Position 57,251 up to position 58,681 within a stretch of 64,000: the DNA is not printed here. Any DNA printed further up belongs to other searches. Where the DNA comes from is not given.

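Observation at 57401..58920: PLP-dependent histidine decarboxylase with a co-translated tandem-ACT protein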

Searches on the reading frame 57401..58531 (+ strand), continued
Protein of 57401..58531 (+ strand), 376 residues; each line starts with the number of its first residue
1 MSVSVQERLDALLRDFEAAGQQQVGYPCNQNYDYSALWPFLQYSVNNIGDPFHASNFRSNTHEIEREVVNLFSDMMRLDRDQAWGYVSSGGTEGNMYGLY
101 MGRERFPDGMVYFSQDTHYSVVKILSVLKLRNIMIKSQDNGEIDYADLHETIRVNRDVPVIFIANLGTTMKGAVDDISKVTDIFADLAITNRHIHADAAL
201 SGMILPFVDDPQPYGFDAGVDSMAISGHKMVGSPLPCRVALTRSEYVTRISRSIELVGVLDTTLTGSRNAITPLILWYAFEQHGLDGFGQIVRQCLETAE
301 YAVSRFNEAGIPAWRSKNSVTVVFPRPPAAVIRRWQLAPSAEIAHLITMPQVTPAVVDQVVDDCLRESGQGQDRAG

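Call 15: find_related_loci(query=A1, collection=genome_contigs, flank=8000)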
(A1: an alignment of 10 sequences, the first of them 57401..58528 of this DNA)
Query A1 (376 aa) in genome_contigs; peptide patterns used: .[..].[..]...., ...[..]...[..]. (x = any residue, [..] = any of these).
599 stretches matched a pattern (row limit reached: there are more); 584 encode a relative of the query (tblastn E <= 1e-3); the best 80 are kept; 80 distinct loci.
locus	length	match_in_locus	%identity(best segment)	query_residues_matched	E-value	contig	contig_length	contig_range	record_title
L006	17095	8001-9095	77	2-366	0e+0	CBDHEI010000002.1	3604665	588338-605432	MAG: Dehalococcoidia bacterium isolate 8c643066-d586-4031-88eb-ae6791ed655d genome assembly, contig: contig_2, whole gen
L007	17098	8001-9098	77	1-366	0e+0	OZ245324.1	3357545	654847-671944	MAG: Dehalococcoidia bacterium isolate 73e1cf89-bb5f-4822-b8fa-6749181b8977 genome assembly, chromosome: 1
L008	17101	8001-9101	76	3-369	0e+0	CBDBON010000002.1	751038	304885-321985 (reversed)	MAG: Dehalococcoidia bacterium isolate 9921cebc-1ecd-45eb-8f87-5c4807b2865b genome assembly, contig: contig_2, whole gen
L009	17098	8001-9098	77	1-366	0e+0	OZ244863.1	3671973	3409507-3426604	MAG: Dehalococcoidia bacterium isolate 3ac3ff71-9198-4354-86db-d96921461c44 genome assembly, chromosome: 1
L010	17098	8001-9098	76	1-366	0e+0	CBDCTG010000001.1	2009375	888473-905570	MAG: Dehalococcoidia bacterium isolate 4ff42160-3ad2-402c-a149-9455d4d66828 genome assembly, contig: contig_1, whole gen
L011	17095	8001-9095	75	1-365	0e+0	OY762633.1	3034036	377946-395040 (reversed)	MAG: Dehalococcoidia bacterium isolate 17254eae-7cb3-4ac9-839e-465292e2b3d4 genome assembly, chromosome: 1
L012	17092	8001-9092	74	2-365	0e+0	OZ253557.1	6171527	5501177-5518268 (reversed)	MAG: Alphaproteobacteria bacterium isolate 076c979e-b32e-4df2-94ec-b05dd2327168 genome assembly, chromosome: 1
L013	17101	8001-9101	75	3-369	0e+0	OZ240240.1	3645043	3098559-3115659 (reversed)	MAG: Dehalococcoidia bacterium isolate 9fa25b9b-25de-44f7-936b-2c4815794ad0 genome assembly, chromosome: 1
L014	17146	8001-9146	71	2-375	0e+0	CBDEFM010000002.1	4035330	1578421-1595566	MAG: Alphaproteobacteria bacterium isolate aeb00254-6c42-428d-b364-e2f44f9e6819 genome assembly, contig: contig_2, whole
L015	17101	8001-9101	74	1-367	0e+0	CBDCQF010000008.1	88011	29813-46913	MAG: Dehalococcoidia bacterium isolate 8589e614-779c-4ca0-8cdb-dbf8187772a7 genome assembly, contig: contig_8, whole gen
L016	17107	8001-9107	74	2-370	0e+0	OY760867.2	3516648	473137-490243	MAG: Dehalococcoidia bacterium isolate ec36dd00-29ce-491f-9a3f-6816ace52b4b genome assembly, chromosome: 1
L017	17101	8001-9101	75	1-367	0e+0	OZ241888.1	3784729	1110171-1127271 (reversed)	MAG: Dehalococcoidia bacterium isolate 46affbec-5afd-4908-a2aa-6a71a6f589da genome assembly, chromosome: 1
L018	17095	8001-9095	73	1-365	0e+0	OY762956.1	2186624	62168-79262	MAG: Dehalococcoidia bacterium isolate caf6cba7-c187-4a53-abc2-184ab5dfaca7 genome assembly, chromosome: 1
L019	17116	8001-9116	72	2-373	0e+0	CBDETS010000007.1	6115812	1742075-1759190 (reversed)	MAG: Paracoccaceae bacterium isolate d64af6e7-52e0-4969-a89a-2429f2ada3a2 genome assembly, contig: contig_6, whole genom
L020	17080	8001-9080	76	6-365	0e+0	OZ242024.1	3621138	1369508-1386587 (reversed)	MAG: Dehalococcoidia bacterium isolate d43f8009-68d3-414f-887a-1f958e937587 genome assembly, chromosome: 1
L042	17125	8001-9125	72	2-376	0e+0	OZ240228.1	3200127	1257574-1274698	MAG: Dehalococcoidia bacterium isolate b56f2f09-7e5b-4802-a3f6-047262c577dd genome assembly, chromosome: 1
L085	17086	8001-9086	69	4-365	0e+0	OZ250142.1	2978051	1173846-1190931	MAG: Dehalococcoidia bacterium isolate 13a55ce7-f3ff-41cd-ba24-a08289399ae9 genome assembly, chromosome: 1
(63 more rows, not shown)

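Call 27: search_dna_similar(query=window:57401-58528:+, collection=plasmids, mode=protein, max_rows=25, rows=spread, max_evalue=1e-20)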
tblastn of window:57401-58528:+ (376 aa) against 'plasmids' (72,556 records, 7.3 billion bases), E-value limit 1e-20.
Records with a match: 68; places in all: 74; records where one place covers at least 80% of the query: 65.
Best place of each record, by identity: <60% 68.
By first word of the organism name: Streptomyces 18; Vibrio 16; Klebsiella 13; Escherichia 6; Acinetobacter 3; Rhizobium 2; Streptantibioticus 2; Persicobacter 2; Micromonospora 1; Actinacidiphila 1; and 4 more.
By predicted mobility (MOB-suite, as given by PLSDB): non-mobilizable 40; conjugative 16; mobilizable 12.
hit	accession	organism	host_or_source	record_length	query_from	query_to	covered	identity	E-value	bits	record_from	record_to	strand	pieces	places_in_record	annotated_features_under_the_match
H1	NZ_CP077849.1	Acinetobacter baumannii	Homo sapiens,Rectal swab_P28_BU14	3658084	1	365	97%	43.8%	7e-102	337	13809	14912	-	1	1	none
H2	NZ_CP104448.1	Acinetobacter baumannii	Homo sapiens,sputum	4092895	1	365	97%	43.5%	3e-101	335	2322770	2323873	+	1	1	none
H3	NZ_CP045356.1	Vibrio sp. THAF64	pure culture,Surface of a sandy ...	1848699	1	369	98%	42.6%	2e-99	330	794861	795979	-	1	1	none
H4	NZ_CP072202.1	Klebsiella pneumoniae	Homo sapiens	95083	1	362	96%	43.0%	7e-105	345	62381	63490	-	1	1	histidine decarboxylase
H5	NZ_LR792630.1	Klebsiella pneumoniae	Homo sapiens,blood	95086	1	362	96%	43.0%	7e-105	345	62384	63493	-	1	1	histidine decarboxylase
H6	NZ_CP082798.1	Klebsiella pneumoniae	Homo sapiens,Swab from Pharynx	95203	1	362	96%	43.0%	7e-105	345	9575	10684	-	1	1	histidine decarboxylase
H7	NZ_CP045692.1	Klebsiella pneumoniae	Homo sapiens,blood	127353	1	362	96%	43.0%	7e-105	345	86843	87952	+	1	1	histidine decarboxylase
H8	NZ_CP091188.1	Vibrio anguillarum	Oncorhynchus mykiss irideus,Little ...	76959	24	365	91%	44.8%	2e-78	340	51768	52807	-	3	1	none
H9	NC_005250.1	Vibrio anguillarum 775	-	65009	24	365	91%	44.6%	1e-98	328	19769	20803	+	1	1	histidine decarboxylase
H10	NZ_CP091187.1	Vibrio anguillarum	Oncorhynchus mykiss irideus,Little ...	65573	24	365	91%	44.6%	1e-98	328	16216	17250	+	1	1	histidine decarboxylase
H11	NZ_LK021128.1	Vibrio anguillarum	Rainbow trout,clinical isolate, Rainbow ...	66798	24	365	91%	44.6%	1e-98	328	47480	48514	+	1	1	histidine decarboxylase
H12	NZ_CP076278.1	Escherichia coli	Bubalus bubalis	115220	23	362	90%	44.8%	2e-103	341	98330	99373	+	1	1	histidine decarboxylase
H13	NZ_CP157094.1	Escherichia coli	culture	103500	23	362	90%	43.4%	2e-100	332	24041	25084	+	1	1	none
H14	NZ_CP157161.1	Escherichia coli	culture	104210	23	362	90%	43.4%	2e-100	332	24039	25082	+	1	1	none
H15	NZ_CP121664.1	Rhizobium sp. CB3090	Gliricidia sp.,cell culture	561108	9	368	96%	36.5%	4e-70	245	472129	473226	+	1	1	histidine decarboxylase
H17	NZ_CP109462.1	Streptomyces sp. NBC_01454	-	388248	8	363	95%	34.6%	2e-57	208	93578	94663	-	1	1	histidine decarboxylase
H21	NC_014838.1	Pantoea sp. At-9b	-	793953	1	368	98%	28.8%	3e-46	176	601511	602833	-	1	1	pyridoxal-dependent decarboxylase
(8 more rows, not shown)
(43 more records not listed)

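Call 28: get_annotated_region(hit=H9, flank=3000)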
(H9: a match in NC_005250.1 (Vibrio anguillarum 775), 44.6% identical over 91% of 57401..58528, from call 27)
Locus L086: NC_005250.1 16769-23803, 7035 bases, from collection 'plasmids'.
description: Vibrio anguillarum 775 plasmid pJM1, complete sequence
organism: Vibrio anguillarum 775 (NCBI taxid 882102)
taxonomy: Bacteria; Pseudomonadota; Gammaproteobacteria; Vibrionales; Vibrionaceae; Vibrio; Vibrio anguillarum; Vibrio anguillarum 775
host: -; source: -; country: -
typing (MOB-suite, as given by PLSDB): non-mobilizable; replicon rep_cluster_1317
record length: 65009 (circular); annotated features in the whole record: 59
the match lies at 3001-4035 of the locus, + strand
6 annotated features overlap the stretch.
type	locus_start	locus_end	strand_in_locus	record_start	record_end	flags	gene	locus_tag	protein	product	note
CDS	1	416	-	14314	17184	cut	angN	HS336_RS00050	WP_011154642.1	multifunctional 2,3-dihydroxybenzoyl-L-cysteine cyclase AngN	-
CDS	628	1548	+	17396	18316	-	-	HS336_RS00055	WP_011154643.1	IS5-like element ISVa2 family transposase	GO:0006313 - DNA transposition [Evidence IEA]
CDS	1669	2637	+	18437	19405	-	-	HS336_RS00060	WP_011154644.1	IS30 family transposase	-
CDS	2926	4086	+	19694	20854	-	-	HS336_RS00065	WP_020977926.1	histidine decarboxylase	-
CDS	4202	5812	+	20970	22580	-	-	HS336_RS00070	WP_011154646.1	ABC transporter ATP-binding protein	-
CDS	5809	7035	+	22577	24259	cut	-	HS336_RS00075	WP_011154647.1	ABC transporter ATP-binding protein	-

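Call 29: get_annotated_region(hit=H1, flank=3000)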
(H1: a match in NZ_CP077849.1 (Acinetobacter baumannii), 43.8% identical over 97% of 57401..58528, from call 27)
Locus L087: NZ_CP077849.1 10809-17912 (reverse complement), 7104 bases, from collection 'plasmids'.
description: Acinetobacter baumannii strain DETAB-P16 plasmid pDETAB15, complete sequence
organism: Acinetobacter baumannii (NCBI taxid 470)
taxonomy: Bacteria; Pseudomonadota; Gammaproteobacteria; Moraxellales; Moraxellaceae; Acinetobacter; Acinetobacter baumannii
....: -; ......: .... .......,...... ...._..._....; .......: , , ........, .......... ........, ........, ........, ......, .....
typing (MOB-suite, as given by PLSDB): mobilizable; replicon rep_cluster_1254; relaxase MOBP
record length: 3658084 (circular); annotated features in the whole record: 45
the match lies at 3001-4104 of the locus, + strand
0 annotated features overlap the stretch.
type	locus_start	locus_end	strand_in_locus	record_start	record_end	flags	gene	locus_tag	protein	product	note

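Call 30: get_annotated_region(hit=H4, flank=3000)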
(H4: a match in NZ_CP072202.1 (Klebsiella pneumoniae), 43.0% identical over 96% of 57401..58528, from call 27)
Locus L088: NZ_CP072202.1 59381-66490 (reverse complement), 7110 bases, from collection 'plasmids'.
description: Klebsiella pneumoniae strain B5055 plasmid unnamed2, complete sequence
organism: Klebsiella pneumoniae (NCBI taxid 573)
taxonomy: Bacteria; Pseudomonadota; Gammaproteobacteria; Enterobacterales; Enterobacteriaceae; Klebsiella; Klebsiella pneumoniae
host: -; source: Homo sapiens; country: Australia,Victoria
typing (MOB-suite, as given by PLSDB): conjugative; replicon IncFIA,IncFII,rep_cluster_2183; relaxase MOBF,MOBF; mating-pair formation MPF_F
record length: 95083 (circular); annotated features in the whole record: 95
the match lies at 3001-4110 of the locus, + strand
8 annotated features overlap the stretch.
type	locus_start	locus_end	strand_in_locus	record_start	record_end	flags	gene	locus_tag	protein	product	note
CDS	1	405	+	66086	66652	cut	-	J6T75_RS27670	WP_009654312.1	hypothetical protein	-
CDS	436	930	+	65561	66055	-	-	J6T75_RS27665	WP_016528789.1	hypothetical protein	-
CDS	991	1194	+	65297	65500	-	-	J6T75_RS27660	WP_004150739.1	HHA domain-containing protein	-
CDS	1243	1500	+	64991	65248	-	-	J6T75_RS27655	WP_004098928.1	hypothetical protein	-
CDS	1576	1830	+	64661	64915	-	-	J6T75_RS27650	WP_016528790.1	hypothetical protein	-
CDS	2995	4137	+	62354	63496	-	-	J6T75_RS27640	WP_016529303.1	histidine decarboxylase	-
CDS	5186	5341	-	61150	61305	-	-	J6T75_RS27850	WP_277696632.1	hypothetical protein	-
CDS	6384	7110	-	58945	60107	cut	-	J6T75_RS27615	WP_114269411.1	IS3 family transposase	-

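Call 31: get_annotated_region(hit=H15, flank=4000)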
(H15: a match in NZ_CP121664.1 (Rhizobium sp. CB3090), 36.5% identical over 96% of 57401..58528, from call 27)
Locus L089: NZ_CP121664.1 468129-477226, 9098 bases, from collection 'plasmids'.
description: Rhizobium sp. CB3090 plasmid pCB3090_2, complete sequence
organism: Rhizobium sp. CB3090 (NCBI taxid 3039156)
taxonomy: Bacteria; Pseudomonadota; Alphaproteobacteria; Hyphomicrobiales; Rhizobiaceae; Rhizobium; Rhizobium sp. CB3090
host: -; source: Gliricidia sp.,cell culture; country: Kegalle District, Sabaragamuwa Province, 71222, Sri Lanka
typing (MOB-suite, as given by PLSDB): conjugative; relaxase MOBQ; mating-pair formation MPF_T
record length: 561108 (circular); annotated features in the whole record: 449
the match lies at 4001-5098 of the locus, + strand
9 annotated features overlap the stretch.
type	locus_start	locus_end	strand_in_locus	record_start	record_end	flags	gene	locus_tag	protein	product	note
CDS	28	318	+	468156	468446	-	-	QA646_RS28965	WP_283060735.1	hypothetical protein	-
CDS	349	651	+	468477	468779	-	-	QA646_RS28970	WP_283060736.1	BrnT family toxin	-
CDS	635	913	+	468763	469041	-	-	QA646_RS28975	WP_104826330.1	BrnA antitoxin family protein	-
CDS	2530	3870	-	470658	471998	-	-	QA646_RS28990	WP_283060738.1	PLP-dependent aminotransferase family protein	-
CDS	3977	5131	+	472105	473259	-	-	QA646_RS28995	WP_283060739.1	histidine decarboxylase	-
CDS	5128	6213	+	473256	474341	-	-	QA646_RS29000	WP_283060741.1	fatty acid desaturase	GO:0006629 - lipid metabolic process [Evidence IEA]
CDS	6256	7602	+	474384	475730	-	-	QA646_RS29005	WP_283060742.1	O-acetylhomoserine aminocarboxypropyltransferase/cysteine synthase family protein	-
CDS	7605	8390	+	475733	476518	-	-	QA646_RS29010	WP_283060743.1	gamma-glutamyl-gamma-aminobutyrate hydrolase family protein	-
CDS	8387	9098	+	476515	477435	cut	-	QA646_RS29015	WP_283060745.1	DMT family transporter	GO:0055085 - transmembrane transport [Evidence IEA]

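Call 32: get_annotated_region(hit=H17, flank=4000)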
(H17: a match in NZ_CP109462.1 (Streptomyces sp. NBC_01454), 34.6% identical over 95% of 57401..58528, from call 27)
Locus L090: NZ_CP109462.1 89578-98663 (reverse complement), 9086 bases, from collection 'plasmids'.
description: Streptomyces sp. NBC_01454 plasmid unnamed2, complete sequence
organism: Streptomyces sp. NBC_01454 (NCBI taxid 2975867)
taxonomy: Bacteria; Actinomycetota; Actinomycetes; Kitasatosporales; Streptomycetaceae; Streptomyces; Streptomyces sp. NBC 01454
host: -; source: -; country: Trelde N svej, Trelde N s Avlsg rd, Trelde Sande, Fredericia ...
typing (MOB-suite, as given by PLSDB): non-mobilizable
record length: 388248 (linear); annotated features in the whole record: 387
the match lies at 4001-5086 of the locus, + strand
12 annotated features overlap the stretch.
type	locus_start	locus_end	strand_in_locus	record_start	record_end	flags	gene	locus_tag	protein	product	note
CDS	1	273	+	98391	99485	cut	-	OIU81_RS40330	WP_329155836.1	GNAT family N-acetyltransferase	-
CDS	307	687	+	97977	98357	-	-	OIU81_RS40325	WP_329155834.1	SH3 domain-containing protein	-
CDS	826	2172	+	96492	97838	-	-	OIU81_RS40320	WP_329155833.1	ATP-grasp domain-containing protein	-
CDS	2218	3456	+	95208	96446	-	-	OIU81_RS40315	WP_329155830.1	glutathione synthetase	-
CDS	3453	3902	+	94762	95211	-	-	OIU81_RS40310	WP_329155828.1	hypothetical protein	-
CDS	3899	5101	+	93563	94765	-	-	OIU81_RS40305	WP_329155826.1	histidine decarboxylase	-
CDS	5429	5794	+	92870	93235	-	-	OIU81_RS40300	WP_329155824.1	hypothetical protein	-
CDS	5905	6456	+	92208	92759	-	-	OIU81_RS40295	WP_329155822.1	hypothetical protein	-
CDS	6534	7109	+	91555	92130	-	-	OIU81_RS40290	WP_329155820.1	hypothetical protein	-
CDS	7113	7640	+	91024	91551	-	-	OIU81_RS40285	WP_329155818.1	OmpA family protein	-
CDS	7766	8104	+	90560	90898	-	-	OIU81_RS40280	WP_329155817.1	SH3 domain-containing protein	-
CDS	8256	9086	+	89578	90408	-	trpA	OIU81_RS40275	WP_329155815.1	tryptophan synthase subunit alpha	GO:0000162 - tryptophan biosynthetic process [Evidence IEA]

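Call 52: get_annotated_region(hit=H21, flank=1500)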
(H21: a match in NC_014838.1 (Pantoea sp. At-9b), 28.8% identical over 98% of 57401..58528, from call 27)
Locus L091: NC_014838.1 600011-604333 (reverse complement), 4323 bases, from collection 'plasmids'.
description: Pantoea sp. At-9b plasmid pPAT9B01, complete sequence
organism: Pantoea sp. At-9b (NCBI taxid 592316)
taxonomy: Bacteria; Pseudomonadota; Gammaproteobacteria; Enterobacterales; Erwiniaceae; Pantoea; Pantoea sp. At-9b
host: -; source: -; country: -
typing (MOB-suite, as given by PLSDB): non-mobilizable; replicon rep_cluster_1232
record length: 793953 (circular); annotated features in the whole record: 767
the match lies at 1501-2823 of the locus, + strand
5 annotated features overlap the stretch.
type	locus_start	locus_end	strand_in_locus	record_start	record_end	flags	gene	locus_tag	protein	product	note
CDS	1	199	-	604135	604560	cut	-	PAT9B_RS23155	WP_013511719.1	VOC family protein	-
CDS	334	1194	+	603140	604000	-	-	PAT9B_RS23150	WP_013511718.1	LysR family transcriptional regulator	-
CDS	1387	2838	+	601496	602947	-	-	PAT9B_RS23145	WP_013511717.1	pyridoxal-dependent decarboxylase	GO:0019752 - carboxylic acid metabolic process [Evidence IEA]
CDS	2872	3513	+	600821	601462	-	-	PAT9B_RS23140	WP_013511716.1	GNAT family N-acetyltransferase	-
CDS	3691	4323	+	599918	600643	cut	-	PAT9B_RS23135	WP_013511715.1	LuxR family transcriptional regulator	GO:0006355 - regulation of DNA-templated transcription [Evidence IEA]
